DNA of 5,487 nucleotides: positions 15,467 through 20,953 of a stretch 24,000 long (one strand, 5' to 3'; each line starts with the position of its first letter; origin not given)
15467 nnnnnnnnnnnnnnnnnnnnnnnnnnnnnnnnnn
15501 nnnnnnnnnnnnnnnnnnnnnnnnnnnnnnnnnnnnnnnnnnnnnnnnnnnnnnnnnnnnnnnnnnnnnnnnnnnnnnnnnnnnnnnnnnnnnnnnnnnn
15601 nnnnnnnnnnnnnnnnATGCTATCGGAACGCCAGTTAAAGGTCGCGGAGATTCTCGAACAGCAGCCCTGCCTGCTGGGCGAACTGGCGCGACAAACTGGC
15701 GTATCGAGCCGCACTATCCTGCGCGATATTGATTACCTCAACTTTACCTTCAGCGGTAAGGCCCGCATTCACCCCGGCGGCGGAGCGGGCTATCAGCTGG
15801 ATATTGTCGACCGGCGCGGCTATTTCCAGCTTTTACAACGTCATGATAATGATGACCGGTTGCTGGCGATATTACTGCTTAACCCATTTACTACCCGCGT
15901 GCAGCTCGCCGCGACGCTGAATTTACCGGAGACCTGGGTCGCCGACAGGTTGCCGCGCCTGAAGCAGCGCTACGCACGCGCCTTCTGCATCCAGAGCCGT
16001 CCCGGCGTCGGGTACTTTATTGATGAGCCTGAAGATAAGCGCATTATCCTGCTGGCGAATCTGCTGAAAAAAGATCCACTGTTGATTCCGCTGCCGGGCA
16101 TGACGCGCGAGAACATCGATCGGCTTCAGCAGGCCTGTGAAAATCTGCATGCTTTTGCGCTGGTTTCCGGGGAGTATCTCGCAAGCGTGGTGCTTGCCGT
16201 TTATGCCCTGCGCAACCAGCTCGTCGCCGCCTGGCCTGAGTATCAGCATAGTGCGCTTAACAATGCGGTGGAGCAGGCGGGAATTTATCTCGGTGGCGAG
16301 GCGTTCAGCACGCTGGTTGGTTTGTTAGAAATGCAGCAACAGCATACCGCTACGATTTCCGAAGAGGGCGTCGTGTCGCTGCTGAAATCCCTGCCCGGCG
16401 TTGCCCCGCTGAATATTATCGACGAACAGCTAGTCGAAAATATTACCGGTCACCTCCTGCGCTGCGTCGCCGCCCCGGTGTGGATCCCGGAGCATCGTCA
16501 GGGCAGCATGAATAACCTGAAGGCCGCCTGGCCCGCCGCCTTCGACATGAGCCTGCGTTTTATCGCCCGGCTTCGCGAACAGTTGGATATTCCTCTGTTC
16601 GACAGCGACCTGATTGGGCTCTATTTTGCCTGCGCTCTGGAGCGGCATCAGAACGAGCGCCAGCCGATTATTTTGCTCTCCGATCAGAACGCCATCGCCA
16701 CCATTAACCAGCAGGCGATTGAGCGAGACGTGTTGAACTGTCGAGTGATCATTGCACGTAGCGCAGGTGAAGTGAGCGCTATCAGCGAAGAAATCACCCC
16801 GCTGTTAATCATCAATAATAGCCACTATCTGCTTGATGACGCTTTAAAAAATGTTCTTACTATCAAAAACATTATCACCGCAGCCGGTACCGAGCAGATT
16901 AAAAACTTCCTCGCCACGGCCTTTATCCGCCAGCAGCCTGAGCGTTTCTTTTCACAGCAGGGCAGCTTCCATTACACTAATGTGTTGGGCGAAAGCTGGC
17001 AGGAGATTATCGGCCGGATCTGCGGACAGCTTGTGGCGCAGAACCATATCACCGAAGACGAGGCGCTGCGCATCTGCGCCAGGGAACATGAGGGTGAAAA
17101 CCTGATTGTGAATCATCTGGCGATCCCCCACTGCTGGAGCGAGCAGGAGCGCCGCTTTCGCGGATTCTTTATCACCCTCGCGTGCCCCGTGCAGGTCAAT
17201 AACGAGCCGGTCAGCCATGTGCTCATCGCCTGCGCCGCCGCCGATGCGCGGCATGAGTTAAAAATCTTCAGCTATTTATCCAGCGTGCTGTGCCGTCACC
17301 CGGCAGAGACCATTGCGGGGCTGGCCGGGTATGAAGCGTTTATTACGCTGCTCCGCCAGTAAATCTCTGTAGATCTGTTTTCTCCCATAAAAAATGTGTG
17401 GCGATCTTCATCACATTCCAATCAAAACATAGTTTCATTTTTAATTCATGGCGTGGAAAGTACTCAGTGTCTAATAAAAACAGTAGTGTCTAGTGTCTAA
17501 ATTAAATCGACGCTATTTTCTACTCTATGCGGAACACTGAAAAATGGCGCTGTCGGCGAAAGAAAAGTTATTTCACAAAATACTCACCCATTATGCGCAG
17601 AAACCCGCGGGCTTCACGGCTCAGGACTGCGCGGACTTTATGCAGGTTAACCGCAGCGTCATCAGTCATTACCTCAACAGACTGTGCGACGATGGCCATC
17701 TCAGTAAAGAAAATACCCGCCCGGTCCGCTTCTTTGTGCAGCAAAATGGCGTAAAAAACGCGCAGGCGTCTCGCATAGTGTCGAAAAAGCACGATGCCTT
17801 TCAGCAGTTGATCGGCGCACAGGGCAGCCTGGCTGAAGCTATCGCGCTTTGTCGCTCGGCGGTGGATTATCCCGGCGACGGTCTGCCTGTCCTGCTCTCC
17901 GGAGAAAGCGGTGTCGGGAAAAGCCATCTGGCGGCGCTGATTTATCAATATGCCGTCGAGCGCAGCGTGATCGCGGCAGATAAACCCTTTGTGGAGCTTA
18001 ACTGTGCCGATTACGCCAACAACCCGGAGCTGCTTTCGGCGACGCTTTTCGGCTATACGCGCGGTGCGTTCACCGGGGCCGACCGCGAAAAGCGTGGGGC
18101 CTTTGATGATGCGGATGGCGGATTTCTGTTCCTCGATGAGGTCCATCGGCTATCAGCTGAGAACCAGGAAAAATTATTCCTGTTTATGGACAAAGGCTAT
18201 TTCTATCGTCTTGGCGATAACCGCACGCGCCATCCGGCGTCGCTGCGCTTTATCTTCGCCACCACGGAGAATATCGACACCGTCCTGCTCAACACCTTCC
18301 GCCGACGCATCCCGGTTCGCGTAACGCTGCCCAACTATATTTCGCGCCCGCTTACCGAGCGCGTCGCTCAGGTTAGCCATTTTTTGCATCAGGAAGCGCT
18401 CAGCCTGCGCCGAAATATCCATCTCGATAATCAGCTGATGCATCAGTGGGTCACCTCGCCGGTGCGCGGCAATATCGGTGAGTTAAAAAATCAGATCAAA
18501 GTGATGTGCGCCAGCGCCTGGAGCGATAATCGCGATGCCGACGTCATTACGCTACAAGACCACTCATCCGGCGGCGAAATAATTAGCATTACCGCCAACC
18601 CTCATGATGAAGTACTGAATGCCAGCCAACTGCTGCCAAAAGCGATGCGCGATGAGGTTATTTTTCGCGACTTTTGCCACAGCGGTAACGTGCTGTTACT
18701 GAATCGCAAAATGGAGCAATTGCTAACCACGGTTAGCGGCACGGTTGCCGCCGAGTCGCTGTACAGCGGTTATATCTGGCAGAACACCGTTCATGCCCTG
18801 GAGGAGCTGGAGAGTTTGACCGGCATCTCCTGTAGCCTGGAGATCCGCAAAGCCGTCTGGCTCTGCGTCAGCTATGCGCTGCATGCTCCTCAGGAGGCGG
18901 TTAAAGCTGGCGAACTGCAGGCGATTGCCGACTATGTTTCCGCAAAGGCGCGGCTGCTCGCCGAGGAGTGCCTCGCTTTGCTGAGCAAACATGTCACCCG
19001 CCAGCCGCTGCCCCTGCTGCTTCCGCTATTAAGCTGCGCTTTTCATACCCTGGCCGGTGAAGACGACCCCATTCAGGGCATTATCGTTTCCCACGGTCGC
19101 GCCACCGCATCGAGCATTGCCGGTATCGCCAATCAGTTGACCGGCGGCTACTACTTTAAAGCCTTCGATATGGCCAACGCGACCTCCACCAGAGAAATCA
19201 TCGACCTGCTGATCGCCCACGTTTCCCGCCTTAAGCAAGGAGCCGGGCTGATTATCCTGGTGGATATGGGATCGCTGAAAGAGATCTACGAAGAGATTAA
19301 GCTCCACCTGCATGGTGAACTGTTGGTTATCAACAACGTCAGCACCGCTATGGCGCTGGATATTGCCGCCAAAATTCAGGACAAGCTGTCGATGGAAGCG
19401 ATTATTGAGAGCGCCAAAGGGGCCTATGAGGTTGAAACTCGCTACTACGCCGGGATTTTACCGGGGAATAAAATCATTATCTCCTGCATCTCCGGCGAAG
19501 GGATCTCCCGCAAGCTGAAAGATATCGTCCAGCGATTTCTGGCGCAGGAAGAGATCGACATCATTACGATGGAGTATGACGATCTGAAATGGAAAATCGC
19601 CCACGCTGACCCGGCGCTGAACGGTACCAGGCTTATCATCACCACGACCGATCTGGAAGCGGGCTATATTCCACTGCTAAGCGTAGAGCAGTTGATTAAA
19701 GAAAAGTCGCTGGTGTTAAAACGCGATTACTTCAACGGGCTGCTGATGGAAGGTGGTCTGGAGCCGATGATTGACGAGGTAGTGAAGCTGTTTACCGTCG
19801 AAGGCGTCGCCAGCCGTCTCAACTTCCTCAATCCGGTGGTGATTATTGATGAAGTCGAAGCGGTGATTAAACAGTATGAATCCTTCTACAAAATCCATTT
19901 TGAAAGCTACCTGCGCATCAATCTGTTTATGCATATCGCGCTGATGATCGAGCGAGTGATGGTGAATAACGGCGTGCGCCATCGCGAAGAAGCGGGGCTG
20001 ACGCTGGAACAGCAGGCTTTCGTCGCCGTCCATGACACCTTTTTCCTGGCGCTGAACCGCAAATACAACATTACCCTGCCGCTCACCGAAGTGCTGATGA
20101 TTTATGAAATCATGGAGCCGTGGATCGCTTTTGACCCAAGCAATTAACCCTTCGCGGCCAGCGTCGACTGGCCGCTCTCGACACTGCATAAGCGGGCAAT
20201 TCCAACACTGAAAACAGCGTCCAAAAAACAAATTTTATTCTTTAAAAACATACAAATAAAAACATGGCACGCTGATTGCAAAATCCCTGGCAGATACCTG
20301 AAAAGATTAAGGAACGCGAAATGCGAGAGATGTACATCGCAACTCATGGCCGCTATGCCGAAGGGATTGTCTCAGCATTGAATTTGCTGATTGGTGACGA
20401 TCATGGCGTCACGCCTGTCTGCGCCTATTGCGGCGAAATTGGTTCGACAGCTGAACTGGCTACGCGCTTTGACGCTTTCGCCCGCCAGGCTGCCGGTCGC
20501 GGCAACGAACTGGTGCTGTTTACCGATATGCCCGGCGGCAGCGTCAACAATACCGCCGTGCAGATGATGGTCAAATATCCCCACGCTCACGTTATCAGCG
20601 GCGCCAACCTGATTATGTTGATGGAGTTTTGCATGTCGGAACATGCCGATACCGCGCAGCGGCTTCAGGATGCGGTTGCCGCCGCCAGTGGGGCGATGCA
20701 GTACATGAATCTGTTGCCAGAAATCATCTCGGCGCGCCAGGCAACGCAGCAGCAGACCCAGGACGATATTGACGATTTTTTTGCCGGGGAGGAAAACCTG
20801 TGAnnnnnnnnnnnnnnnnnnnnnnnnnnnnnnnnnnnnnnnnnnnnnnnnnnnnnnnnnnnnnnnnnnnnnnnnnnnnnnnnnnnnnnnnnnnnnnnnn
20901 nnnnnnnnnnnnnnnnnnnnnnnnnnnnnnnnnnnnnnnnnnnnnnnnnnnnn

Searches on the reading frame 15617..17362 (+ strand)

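Call 76: search_protein_families(library=ncbifam, proteins=[window:15617-17362:+], max_evalue=0.00001)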
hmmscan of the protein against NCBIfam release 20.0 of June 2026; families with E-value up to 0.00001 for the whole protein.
window:15617-17362:+ (581 aa): 2 families
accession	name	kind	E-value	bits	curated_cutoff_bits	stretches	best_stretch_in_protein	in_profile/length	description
NF007366.0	PRK09863.1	equivalog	2.5e-249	828.6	426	1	1-581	1-585/586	putative frv operon regulatory protein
TIGR00848.1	fruA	subfamily_domain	2.2e-06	27.6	103.5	1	458-560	13-122/129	fructose PTS transporter subunit IIA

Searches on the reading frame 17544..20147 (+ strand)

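Call 76: search_protein_families(library=ncbifam, proteins=[window:17544-20147:+], max_evalue=0.00001)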
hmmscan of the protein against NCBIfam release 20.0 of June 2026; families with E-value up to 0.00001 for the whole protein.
window:17544-20147:+ (867 aa): 24 families
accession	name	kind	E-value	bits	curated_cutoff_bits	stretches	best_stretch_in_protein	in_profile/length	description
NF047795.1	TransRegDagR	equivalog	3.3e-130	435.7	1400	2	7-340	12-364/938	transcriptional regulator DagR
NF038308.1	RNA_repair_RtcR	equivalog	1.6e-36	126.3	650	1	113-336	204-433/530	RNA repair transcriptional activator RtcR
TIGR01817.1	nifA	equivalog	2.3e-33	115.8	528.85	1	65-350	174-453/534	nif-specific transcriptional activator NifA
NF003451.0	PRK05022.1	equivalog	2.1e-31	109.2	476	1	85-345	188-442/512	nitric oxide reductase transcriptional regulator NorR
TIGR02974.1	phageshock_pspF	equivalog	4.5e-28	98.4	443.55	1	115-342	24-250/336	phage shock protein operon transcriptional activator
TIGR01818.1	ntrC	equivalog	9e-28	97.3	558.6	1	81-335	128-377/463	nitrogen regulation protein NR(I)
NF041552.1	TF_PrdR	equivalog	1.1e-27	96.7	795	1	79-323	259-498/577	sigma-54 dependent transcriptional regulator PrdR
TIGR02915.1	PEP_resp_reg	equivalog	4.2e-27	95.1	502.6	1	84-341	136-388/445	PEP-CTERM-box response regulator transcription factor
NF008469.0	PRK11361.1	equivalog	5.6e-27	94.6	714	1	115-319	168-370/461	acetoacetate metabolism transcriptional regulator AtoC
NF041906.1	V4R_TF_MobR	exception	2.6e-26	92.2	999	1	93-318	235-458/544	phenol degradation transcriptional regulator MobR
NF041946.1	LuxO_transreg_Vib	equivalog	2.3e-25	89.3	800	1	71-321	117-362/463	quorum-sensing sigma-54 dependent transcriptional regulator LuxO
NF050807.1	TransRegFlbDCaul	equivalog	1.4e-23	83.5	750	1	114-343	142-368/454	sigma-54-dependent transcriptional regulator FlbD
NF008622.0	PRK11608.1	equivalog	2.5e-23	82.6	529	1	115-339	31-254/329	phage shock protein operon transcriptional activator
NF008085.0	PRK10820.1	equivalog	7.7e-23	80.9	576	1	73-318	190-430/520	transcriptional regulator TyrR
NF007689.0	PRK10365.1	equivalog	7.8e-23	81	760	1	106-319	156-366/441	sigma-54-dependent response regulator transcription factor ZraR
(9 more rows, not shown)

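Call 88: search_protein_families(library=pfam, proteins=[window:17544-20147:+], max_evalue=0.00001)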
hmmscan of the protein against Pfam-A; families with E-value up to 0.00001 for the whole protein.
window:17544-20147:+ (867 aa): 8 families
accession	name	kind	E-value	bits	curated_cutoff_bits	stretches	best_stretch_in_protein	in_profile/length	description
PF00158.32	Sigma54_activat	-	1.8e-40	138.8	20.2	1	90-259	2-161/168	Sigma-54 interaction domain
PF00004.35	AAA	-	5.2e-08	33.8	21.2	1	116-258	1-129/131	ATPase family associated with various cellular activities (AAA)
PF03610.21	EIIA-man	-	5.9e-08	33.3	21.4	1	513-624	3-115/116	PTS system fructose IIA component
PF00874.25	PRD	-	1.6e-06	28.8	23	1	773-855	2-85/90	PRD domain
PF13401.12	AAA_22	-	2e-06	28.6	27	0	116-245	8-127/130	AAA domain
PF13191.12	AAA_16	-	3.3e-06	28.1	32.6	0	111-216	20-139/167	AAA ATPase domain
PF14532.12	Sigma54_activ_2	-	3.9e-06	27.6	25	0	114-246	22-113/138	Sigma-54 interaction domain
PF07728.20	AAA_5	-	5.4e-06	26.9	22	0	115-255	1-138/139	AAA domain (dynein-related subfamily)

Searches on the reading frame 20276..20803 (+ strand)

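Call 88: search_protein_families(library=pfam, proteins=[window:20276-20803:+], max_evalue=0.00001)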
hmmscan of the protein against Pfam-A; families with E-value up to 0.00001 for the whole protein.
window:20276-20803:+ (175 aa): 1 family
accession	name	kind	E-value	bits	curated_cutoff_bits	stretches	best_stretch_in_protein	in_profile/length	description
PF03610.21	EIIA-man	-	2.9e-13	50.4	21.4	1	21-132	4-113/116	PTS system fructose IIA component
